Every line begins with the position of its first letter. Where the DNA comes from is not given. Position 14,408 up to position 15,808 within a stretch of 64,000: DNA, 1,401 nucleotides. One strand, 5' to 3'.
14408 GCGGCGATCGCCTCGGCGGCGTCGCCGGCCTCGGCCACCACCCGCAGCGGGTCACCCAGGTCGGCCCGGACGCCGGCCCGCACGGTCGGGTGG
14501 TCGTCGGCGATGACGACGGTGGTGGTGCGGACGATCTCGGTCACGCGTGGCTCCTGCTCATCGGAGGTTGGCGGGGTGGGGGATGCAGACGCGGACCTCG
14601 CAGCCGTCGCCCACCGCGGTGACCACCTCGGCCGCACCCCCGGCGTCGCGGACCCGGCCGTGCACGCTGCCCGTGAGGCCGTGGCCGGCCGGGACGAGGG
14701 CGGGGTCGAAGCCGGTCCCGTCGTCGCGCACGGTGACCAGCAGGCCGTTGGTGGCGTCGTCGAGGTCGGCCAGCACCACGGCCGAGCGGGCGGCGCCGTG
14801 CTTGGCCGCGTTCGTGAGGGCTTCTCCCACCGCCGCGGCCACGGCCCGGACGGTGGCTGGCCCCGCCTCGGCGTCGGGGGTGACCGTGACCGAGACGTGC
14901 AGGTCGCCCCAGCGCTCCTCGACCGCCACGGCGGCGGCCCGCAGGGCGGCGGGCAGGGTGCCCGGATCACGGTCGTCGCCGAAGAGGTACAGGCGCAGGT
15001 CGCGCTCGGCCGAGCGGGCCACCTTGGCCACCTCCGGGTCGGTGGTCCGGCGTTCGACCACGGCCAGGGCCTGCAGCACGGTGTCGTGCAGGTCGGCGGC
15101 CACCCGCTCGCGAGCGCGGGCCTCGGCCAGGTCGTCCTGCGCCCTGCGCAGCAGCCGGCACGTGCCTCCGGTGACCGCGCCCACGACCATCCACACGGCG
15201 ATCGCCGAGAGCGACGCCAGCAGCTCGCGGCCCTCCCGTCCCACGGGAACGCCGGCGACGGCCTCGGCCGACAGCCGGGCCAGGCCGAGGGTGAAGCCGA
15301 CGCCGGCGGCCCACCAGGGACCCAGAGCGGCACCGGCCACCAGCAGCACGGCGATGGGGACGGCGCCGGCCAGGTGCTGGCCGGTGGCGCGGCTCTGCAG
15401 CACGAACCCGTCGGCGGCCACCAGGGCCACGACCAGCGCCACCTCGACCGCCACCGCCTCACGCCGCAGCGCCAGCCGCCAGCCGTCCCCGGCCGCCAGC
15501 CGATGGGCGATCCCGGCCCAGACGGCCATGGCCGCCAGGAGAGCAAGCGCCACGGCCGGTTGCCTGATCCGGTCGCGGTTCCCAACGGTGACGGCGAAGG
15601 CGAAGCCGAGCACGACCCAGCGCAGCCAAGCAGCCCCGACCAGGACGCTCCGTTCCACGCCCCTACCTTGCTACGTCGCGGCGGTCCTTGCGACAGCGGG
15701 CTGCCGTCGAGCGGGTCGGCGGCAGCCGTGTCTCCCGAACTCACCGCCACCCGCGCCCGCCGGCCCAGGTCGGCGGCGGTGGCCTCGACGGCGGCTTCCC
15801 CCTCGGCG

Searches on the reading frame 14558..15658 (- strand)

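Call 5: search_protein_families(library=pfam, proteins=[window:14558-15658:-], max_evalue=0.01)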
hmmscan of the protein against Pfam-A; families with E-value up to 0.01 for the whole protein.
window:14558-15658:- (366 aa): 3 families
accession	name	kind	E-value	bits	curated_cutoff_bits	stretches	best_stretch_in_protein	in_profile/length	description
PF02518.31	HATPase_c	-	3.8e-08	34.2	26.4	1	273-361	6-109/111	Histidine kinase-, DNA gyrase B-, and HSP90-like ATPase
PF13581.12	HATPase_c_2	-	1.7e-07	31.7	27.4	1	264-323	23-85/127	Histidine kinase-like ATPase domain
PF07730.19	HisKA_3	-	0.0093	16.9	24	1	183-202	2-21/68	Histidine kinase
